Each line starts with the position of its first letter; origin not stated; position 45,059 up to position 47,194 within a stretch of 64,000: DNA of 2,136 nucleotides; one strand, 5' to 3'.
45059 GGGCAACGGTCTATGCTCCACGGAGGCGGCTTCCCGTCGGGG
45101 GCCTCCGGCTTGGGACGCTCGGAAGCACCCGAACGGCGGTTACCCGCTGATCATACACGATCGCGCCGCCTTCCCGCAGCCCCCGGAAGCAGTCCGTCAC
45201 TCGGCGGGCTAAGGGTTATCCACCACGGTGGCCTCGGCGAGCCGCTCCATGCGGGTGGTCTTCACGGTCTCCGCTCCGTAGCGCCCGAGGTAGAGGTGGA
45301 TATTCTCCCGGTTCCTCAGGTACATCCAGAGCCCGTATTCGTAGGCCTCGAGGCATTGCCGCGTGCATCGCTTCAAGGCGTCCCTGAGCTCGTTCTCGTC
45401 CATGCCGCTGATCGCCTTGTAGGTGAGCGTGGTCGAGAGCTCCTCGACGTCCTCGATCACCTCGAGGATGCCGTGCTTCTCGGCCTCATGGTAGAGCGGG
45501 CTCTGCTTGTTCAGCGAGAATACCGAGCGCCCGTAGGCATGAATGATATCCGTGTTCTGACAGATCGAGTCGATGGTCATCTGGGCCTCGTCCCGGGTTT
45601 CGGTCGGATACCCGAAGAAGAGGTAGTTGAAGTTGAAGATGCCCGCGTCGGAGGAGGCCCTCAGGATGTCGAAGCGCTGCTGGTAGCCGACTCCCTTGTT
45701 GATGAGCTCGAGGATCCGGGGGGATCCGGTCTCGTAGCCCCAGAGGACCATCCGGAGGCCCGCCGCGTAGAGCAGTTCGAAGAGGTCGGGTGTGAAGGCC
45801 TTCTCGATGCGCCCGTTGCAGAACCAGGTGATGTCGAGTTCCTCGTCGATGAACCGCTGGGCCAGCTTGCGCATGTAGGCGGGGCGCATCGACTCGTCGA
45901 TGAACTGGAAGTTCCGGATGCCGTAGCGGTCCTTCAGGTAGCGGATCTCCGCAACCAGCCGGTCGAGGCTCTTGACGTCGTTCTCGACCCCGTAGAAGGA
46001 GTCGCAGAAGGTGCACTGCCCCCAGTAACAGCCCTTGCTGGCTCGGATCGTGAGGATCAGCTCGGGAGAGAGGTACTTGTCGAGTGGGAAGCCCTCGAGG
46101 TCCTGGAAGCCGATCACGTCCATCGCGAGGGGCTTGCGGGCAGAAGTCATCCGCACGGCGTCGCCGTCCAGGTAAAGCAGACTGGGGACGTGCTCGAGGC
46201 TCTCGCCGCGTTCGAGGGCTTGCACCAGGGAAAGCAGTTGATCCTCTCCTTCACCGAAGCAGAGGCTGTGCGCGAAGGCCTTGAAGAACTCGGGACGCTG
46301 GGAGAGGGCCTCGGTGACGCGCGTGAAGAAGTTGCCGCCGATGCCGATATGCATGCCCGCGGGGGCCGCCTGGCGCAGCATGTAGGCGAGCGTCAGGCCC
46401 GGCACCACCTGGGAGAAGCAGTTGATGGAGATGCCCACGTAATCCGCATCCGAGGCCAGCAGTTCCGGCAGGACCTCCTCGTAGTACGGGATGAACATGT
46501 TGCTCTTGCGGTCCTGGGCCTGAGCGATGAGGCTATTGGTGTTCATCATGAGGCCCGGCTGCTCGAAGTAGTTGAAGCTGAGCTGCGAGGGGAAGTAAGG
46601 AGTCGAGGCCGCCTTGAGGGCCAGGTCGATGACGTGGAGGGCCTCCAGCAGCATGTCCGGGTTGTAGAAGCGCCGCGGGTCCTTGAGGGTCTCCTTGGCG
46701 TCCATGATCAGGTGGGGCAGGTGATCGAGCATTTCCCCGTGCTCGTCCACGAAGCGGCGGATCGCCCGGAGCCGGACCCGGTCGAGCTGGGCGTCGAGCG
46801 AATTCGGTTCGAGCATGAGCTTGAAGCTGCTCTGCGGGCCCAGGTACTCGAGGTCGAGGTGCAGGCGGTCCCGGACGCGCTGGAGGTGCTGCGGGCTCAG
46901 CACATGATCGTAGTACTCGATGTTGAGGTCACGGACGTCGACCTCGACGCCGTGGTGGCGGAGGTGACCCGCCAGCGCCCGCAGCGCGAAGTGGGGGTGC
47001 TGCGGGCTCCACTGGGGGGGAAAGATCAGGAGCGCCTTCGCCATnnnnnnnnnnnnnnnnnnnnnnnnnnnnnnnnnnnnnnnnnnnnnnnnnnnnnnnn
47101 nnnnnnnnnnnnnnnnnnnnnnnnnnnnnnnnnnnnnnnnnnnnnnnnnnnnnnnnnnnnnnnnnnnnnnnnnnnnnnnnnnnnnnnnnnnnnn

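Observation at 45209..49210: Lower-GC operon coupling a cobalamin-type radical SAM enzyme to three unassignable proteins: candidate undescribed protein/peptide-modification system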

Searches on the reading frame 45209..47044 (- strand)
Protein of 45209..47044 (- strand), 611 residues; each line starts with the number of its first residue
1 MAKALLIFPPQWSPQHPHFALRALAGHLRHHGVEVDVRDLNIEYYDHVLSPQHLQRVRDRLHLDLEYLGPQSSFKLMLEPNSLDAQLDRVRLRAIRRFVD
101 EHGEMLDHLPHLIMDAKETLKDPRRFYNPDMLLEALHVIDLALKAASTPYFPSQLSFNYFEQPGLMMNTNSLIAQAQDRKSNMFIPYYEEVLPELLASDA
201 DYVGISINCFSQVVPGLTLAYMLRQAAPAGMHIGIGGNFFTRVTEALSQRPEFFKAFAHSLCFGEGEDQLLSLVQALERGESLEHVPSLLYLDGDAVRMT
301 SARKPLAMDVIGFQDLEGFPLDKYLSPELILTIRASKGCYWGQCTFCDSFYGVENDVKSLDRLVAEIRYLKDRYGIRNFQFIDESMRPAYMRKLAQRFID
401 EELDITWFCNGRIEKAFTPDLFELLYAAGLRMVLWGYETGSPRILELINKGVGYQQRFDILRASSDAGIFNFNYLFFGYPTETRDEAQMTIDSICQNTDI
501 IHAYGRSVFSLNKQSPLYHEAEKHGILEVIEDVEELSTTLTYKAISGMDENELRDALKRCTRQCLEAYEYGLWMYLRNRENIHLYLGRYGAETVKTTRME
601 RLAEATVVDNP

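Call 3: search_protein_families(library=pfam, proteins=[window:45209-47044:-], max_evalue=0.01)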
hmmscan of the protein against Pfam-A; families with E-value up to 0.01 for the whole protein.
window:45209-47044:- (611 aa): 2 families
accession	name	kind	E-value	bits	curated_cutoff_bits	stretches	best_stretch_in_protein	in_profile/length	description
PF04055.27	Radical_SAM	-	4.1e-16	60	29.5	1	336-493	4-165/166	Radical SAM superfamily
PF02310.24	B12-binding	-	0.00059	20.1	32.1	0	16-44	12-40/121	B12 binding domain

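Call 4: search_protein_families(library=ncbifam, proteins=[window:45209-47044:-], max_evalue=0.01)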
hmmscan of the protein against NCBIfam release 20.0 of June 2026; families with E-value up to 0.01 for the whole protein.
window:45209-47044:- (611 aa): 15 families
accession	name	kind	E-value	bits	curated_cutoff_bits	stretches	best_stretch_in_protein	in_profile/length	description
TIGR03975.1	rSAM_ocin_1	subfamily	1.2e-38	133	281.85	1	163-528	93-461/606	RiPP maturation radical SAM C-methyltransferase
TIGR04479.1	bcpD_PhpK_rSAM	subfamily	4.9e-31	107.7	600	1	189-526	99-436/504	PhpK family radical SAM P-methyltransferase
NF050148.1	rSAM_ApyD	equivalog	1.3e-22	80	750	1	187-496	62-365/645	RiPP biosynthesis radical SAM protein ApyD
TIGR03471.1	HpnJ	equivalog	1.4e-18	67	577.6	1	331-556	198-424/472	hopanoid biosynthesis associated radical SAM protein HpnJ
TIGR04072.2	rSAM_ladder_B12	equivalog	1.2e-16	60.4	360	1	261-560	124-407/443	lipid biosynthesis B12-binding/radical SAM protein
NF038361.1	rSAM_Sden_1168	equivalog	6.2e-14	51.4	575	1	264-488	205-442/560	Sden_1168 family B12-binding radical SAM P-methyltransferase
TIGR04014.1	B12_SAM_MJ_0865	equivalog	9e-14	51.1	360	2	243-379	73-209/434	methyl-coenzyme M reductase glutamine C-methyltransferase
TIGR02026.1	BchE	equivalog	1.5e-12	47.2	481.35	1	262-487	120-355/497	magnesium-protoporphyrin IX monomethyl ester anaerobic oxidative cyclase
TIGR04013.1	B12_SAM_MJ_1487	hypoth_equivalog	8.6e-11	41.3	251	1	252-382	86-203/382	TIGR04013 family B12-binding domain/radical SAM domain-containing protein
TIGR04385.1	B12_rSAM_cofa1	equivalog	7.4e-09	35.3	450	1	211-496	81-363/438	B12 lower ligand biosynthesis radical SAM protein BzaD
TIGR04367.1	HpnR_B12_rSAM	equivalog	2.4e-08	33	650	1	198-469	59-325/490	hopanoid C-3 methylase HpnR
NF040542.1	rSAM_RCCLKC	equivalog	2.5e-08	33.5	450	1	168-469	18-322/423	arsinothricin biosynthesis radical SAM protein ArsL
NF045585.1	rSAM_slr0320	equivalog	2.1e-06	26.5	775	1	327-491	232-399/511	photosystem II high light acclimation radical SAM protein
NF040546.1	rSAM_CUAEP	equivalog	0.00067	18.5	500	1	190-494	38-338/468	CUAEP/CCAEP-tail radical SAM (seleno)protein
TIGR03960.1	rSAM_fuse_unch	hypoth_equivalog_domain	0.0095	14.5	462.3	0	412-504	339-428/605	TIGR03960 family B12-binding radical SAM protein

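Call 5: find_homologous_proteins(query=window:45209-47044:-, max_evalue=1e-10)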
Query window:45209-47044:- (611 aa): 327 proteins with E <= 1e-10 among 8000 candidates; the best 120 are listed.
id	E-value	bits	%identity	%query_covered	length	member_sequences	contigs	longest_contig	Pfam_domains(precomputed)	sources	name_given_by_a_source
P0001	0.0e+0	1413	100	100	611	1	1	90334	PF04055.28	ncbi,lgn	-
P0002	0.0e+0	1281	89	100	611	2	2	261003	PF04055.28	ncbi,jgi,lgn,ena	-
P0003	0.0e+0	1257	87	100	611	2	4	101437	PF04055.28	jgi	jgi:radical SAM superfamily enzyme YgiQ (UPF0313 family)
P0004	5.5e-251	852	59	98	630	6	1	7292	PF04055.28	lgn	-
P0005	4.0e-240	817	58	98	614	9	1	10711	PF04055.28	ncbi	-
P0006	1.2e-238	812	56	99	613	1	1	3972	PF04055.28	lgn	-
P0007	2.3e-238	811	57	99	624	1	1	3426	PF04055.28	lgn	-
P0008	8.4e-234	796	56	99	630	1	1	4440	PF04055.28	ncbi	-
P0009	5.7e-229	780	57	98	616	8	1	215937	PF04055.28,PF02310.25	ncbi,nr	ncbi:MAG: radical SAM protein [Candidatus Sericytochromatia bacterium]|nr:radical SAM protein [Candi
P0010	2.3e-228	778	56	99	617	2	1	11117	PF04055.28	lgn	-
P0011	5.0e-226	770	56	97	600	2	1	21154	PF04055.28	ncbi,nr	ncbi:MAG: radical SAM protein [Candidatus Sericytochromatia bacterium]|nr:radical SAM protein [Candi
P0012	1.6e-225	768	54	98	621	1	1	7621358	PF04055.28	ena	-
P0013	5.0e-225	767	55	97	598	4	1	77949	PF04055.28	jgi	jgi:radical SAM superfamily enzyme YgiQ (UPF0313 family)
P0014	2.1e-224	765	56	98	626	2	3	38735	PF04055.28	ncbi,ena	-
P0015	5.2e-223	760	55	98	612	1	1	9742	PF04055.28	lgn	-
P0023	1.8e-214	732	52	98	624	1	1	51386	PF04055.28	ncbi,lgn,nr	ncbi:MAG: radical SAM protein [Firmicutes bacterium]|nr:radical SAM protein [Bacillota bacterium]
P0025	3.1e-212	724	52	99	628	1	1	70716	PF04055.28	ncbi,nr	ncbi:MAG: radical SAM protein [Chloroflexi bacterium]|nr:radical SAM protein [Chloroflexota bacteriu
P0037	1.8e-205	702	49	99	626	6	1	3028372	PF04055.28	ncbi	ncbi:MAG: B12-binding domain-containing radical SAM protein [Candidatus Xenobiia bacterium LiM19]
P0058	1.2e-180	620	45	97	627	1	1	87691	PF04055.28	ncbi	ncbi:MAG: radical SAM protein [Pseudomonadota bacterium]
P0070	6.8e-168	578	44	98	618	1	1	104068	PF04055.28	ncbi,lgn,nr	ncbi:MAG: B12-binding domain-containing radical SAM protein [Myxococcales bacterium]|nr:B12-binding 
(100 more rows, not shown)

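Call 7: find_related_loci(query=A1, collection=genome_contigs, flank=10000)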
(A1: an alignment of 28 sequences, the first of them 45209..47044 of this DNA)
Query A1 (611 aa) in genome_contigs; peptide patterns used: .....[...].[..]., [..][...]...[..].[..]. (x = any residue, [..] = any of these).
600 stretches matched a pattern (row limit reached: there are more); 588 encode a relative of the query (tblastn E <= 1e-3); the best 80 are kept; 79 distinct loci.
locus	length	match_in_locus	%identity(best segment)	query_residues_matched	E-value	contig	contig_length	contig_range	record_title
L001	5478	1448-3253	58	3-602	0e+0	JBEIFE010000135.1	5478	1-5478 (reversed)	MAG: Candidatus Sericytochromatia bacterium isolate Sample-102-S2-bin-143 Sample_102_S2-bin_143-k141_97253, whole genome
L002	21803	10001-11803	57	3-599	0e+0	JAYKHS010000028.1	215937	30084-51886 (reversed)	MAG: Candidatus Sericytochromatia bacterium isolate 243584 NODE_27273241, whole genome shotgun sequence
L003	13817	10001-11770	49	6-596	0e+0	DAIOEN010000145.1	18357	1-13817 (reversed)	MAG TPA_asm: Vulcanimicrobiota bacterium isolate CTOTU7676 NODE_4947_length_18357_cov_22.752377, whole genome shotgun se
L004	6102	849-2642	39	3-599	5e-158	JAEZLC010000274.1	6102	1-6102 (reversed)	MAG: Cyanobacteria bacterium OH_CDB_58 k127_2565847, whole genome shotgun sequence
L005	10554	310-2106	39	2-599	2e-153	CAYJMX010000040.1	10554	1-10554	MAG TPA_asm: uncultured Gammaproteobacteria bacterium isolate ERP123703_co3_322 genome assembly, contig: NODE_7692_lengt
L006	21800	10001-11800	39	3-601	2e-147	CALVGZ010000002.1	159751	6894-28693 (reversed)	MAG: Candidatus Gastranaerophilales bacterium isolate BRZ_CV__bin70 genome assembly, contig: BRZ_CV__NODE_126_length_159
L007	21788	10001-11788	38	5-599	1e-139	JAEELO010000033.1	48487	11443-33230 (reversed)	MAG: Candidatus Gastranaerophilales bacterium isolate Tb.RUG.218 k141_2107616_flag=0_multi=44.7226_len=48487, whole geno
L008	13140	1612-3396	38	1-594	8e-133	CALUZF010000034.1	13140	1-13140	MAG: Candidatus Gastranaerophilales bacterium isolate BRZ_SF__bin21 genome assembly, contig: BRZ_SF__NODE_6768_length_13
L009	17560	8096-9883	43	1-590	1e-154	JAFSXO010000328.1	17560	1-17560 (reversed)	Bacterium isolate RGIG3565 Goat_Rumen.Co__c2480727, whole genome shotgun sequence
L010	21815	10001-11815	33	1-601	2e-109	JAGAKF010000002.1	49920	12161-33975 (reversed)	MAG: Clostridia bacterium isolate RGIG8518 Water_deer_Cecum-2__c8848, whole genome shotgun sequence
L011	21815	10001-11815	33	1-601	1e-106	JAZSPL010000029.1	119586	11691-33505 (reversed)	MAG: Acutalibacteraceae bacterium isolate T1900044546_TS20190012.MAGScoT_cleanbin_000012 SGB_142_k141_1250102, whole gen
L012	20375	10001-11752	35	1-594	1e-105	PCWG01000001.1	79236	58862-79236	MAG: Nitrospinae bacterium CG11_big_fil_rev_8_21_14_0_20_45_15 CG11_8_21_14_0.20_scaffold_102_c, whole genome shotgun se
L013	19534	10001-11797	39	3-600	2e-135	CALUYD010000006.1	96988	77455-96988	MAG: Candidatus Gastranaerophilales bacterium isolate BRZ_AG__bin62 genome assembly, contig: BRZ_AG__NODE_450_length_969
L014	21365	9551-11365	33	1-601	1e-106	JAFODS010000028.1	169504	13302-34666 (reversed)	MAG: Clostridia bacterium isolate RGIG374 Dairy_cattle_Colon-4__c214293, whole genome shotgun sequence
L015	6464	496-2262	31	6-605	2e-97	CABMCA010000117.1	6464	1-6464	uncultured archaeon isolate LFW-24 genome assembly, contig: LFW24_87, whole genome shotgun sequence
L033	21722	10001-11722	34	6-589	1e-98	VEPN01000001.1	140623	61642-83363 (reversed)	MAG: Candidatus Methanoperedens sp. isolate MnB_21 scaffold1, whole genome shotgun sequence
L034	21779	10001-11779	30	3-607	2e-80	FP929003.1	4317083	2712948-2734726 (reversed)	Candidatus Nitrospira defluvii chromosome, complete genome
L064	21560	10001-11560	32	3-531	3e-68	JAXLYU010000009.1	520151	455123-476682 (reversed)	MAG: Labilithrix sp. isolate STL-MYX21 C4.7.fa-9, whole genome shotgun sequence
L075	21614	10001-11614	27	6-554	3e-55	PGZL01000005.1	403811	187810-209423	MAG: Gammaproteobacteria bacterium HGW-Gammaproteobacteria-1 bjp_ig2102_scaffold_87, whole genome shotgun sequence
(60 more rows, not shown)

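Call 9: find_encoding_contigs(protein=P0002, flank=10000, max_places=3)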
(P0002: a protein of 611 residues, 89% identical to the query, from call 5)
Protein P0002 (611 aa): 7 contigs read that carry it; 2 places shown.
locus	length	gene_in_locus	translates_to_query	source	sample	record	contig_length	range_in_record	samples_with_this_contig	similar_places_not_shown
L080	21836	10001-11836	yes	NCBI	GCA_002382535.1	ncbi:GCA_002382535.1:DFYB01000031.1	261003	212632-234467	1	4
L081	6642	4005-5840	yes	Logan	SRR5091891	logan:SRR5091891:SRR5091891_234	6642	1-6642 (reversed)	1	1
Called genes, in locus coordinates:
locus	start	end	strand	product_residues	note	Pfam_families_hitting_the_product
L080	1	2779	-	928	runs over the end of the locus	PF16078:2-oxogl_dehyd_N, PF00676:E1_dh, PF02779:Transket_pyr, PF16870:OxoGdeHyase_C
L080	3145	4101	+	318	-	PF00126:HTH_1, PF03466:LysR_substrate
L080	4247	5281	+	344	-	PF01791:DeoC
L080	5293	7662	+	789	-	PF00171:Aldedh, PF07368:DUF1487 (faint), PF00171:Aldedh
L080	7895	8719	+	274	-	PF05593:RHS_repeat (faint)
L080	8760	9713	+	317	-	-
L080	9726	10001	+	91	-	-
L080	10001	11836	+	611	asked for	PF04055:Radical_SAM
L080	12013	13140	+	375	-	PF00109:ketoacyl-synt (faint), PF08545:ACP_syn_III, PF08541:ACP_syn_III_C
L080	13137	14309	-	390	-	PF07894:SACK1 (faint), PF13091:PLDc_2, PF00614:PLDc (faint), PF13091:PLDc_2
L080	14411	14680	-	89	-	-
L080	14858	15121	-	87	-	PF06949:DUF1292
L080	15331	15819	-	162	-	-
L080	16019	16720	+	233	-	PF04405:ScdA_N, PF01814:Hemerythrin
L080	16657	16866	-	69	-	-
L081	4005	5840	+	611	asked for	PF04055:Radical_SAM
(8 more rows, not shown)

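Call 10: find_encoding_contigs(protein=P0001, flank=10000, max_places=2)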
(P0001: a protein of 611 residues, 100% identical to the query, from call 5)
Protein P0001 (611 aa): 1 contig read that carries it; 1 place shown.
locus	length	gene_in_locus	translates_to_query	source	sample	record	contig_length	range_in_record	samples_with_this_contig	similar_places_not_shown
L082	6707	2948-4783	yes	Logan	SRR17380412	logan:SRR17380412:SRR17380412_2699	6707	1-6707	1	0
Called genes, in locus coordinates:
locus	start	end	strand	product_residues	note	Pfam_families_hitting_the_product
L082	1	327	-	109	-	?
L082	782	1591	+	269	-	PF05593:RHS_repeat (faint)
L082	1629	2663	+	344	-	-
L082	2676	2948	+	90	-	-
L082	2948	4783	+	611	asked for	PF04055:Radical_SAM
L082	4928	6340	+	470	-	-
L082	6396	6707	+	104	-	?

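Call 14: find_encoding_contigs(protein=P0012, flank=8000, max_places=1)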
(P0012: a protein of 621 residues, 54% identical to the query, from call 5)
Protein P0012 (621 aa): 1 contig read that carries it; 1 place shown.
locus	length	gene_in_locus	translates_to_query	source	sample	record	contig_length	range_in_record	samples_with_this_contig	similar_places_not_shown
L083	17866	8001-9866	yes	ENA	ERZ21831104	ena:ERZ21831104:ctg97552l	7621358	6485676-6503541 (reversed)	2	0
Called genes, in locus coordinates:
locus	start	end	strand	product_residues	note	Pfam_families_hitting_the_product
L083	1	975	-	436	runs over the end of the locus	-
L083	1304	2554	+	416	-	PF13598:DUF4139 (weak)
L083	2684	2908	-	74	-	PF00085:Thioredoxin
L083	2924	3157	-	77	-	-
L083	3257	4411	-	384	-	PF12895:ANAPC3 (faint), PF14559:TPR_19 (faint), PF04212:MIT (faint), PF07719:TPR_2 (faint), PF13424:TPR_12, PF13424:TPR_12, PF00515:TPR_1 (weak), PF02810:SEC-C, +8 more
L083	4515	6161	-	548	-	PF00474:SSF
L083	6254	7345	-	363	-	PF00483:NTP_transferase, PF12804:NTP_transf_3 (weak), PF00132:Hexapep (weak), PF25084:LbH_EIF2B, PF25087:GMPPB_C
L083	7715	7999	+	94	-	-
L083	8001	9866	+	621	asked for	PF04055:Radical_SAM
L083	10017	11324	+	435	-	-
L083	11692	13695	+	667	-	PF00015:MCPsignal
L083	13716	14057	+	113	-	PF01740:STAS (weak), PF13466:STAS_2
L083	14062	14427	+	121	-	PF00072:Response_reg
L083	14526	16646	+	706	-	PF01627:Hpt, PF02895:H-kinase_dim, PF02518:HATPase_c, PF01584:CheW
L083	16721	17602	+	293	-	PF03705:CheR_N, PF01739:CheR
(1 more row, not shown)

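Call 15: find_encoding_contigs(protein=P0037, flank=8000, max_places=1)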
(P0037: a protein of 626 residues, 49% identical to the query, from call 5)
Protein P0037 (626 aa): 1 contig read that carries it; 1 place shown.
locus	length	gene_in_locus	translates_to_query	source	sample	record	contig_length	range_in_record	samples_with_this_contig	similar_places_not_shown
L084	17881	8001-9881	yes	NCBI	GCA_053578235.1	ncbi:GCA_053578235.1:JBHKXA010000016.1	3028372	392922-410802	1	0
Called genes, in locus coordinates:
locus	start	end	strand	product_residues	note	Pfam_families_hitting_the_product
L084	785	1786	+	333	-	-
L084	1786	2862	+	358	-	PF24807:WD40_CDC20-Fz, PF25173:Beta-prop_WDR3_1st, PF23098:Beta-prop_NOL10_N, PF23409:Beta-prop_EML, PF24105:Beta-prop_CAF1B_HIR1, PF24814:WD40_Prp19, PF25174:Beta-prop_THOC3, PF25178:Beta-prop_WDR41, +46 more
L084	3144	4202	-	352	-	-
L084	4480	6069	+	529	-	PF00989:PAS, PF08448:PAS_4, PF13188:PAS_8 (weak), PF13426:PAS_9 (weak), PF07730:HisKA_3, PF02518:HATPase_c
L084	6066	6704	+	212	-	PF00072:Response_reg, PF00196:GerE, PF08281:Sigma70_r4_2 (weak)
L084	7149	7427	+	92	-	-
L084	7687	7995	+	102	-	-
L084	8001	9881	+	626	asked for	PF04055:Radical_SAM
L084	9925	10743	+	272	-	-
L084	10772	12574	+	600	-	PF07969:Amidohydro_3, PF01979:Amidohydro_1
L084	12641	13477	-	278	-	PF12796:Ank_2, PF13857:Ank_5 (weak), PF00023:Ank (weak), PF13637:Ank_4 (weak)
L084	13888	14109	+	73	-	-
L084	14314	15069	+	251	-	PF02353:CMAS (weak), PF03848:TehB, PF13489:Methyltransf_23, PF05175:MTS, PF13847:Methyltransf_31, PF08241:Methyltransf_11, PF08242:Methyltransf_12, PF13649:Methyltransf_25, +3 more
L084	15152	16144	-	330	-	-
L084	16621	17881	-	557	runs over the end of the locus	PF00485:PRK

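Call 16: find_encoding_contigs(protein=P0025, flank=8000, max_places=1)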
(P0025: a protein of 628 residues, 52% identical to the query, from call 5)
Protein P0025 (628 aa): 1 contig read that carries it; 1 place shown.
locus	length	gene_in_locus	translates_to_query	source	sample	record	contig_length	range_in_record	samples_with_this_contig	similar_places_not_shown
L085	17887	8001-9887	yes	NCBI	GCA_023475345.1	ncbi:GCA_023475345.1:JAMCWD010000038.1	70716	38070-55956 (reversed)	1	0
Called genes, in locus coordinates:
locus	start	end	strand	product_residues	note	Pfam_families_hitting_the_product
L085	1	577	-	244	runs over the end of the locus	PF11750:DUF3307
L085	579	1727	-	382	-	PF01590:GAF, PF13185:GAF_2, PF13492:GAF_3 (faint), PF13487:HD_5, PF01966:HD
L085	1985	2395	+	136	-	-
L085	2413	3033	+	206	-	-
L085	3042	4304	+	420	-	PF14341:PilX_N (weak)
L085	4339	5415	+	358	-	-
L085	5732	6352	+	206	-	PF05401:NodS (weak), PF08241:Methyltransf_11 (weak), PF08242:Methyltransf_12 (weak), PF13649:Methyltransf_25 (weak), PF13847:Methyltransf_31 (weak)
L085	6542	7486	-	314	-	-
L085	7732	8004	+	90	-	-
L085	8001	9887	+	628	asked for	PF04055:Radical_SAM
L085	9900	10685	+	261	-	-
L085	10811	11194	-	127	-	PF12844:HTH_19, PF13560:HTH_31, PF01381:HTH_3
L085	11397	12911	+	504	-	PF13414:TPR_11 (weak), PF13424:TPR_12 (weak), PF13432:TPR_16, PF00515:TPR_1, PF07719:TPR_2 (weak), PF13414:TPR_11, PF13432:TPR_16, PF14559:TPR_19, +17 more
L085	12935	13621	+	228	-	PF01209:Ubie_methyltran, PF13489:Methyltransf_23, PF13847:Methyltransf_31, PF08241:Methyltransf_11, PF08242:Methyltransf_12, PF13649:Methyltransf_25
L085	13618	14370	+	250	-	PF04794:YdjC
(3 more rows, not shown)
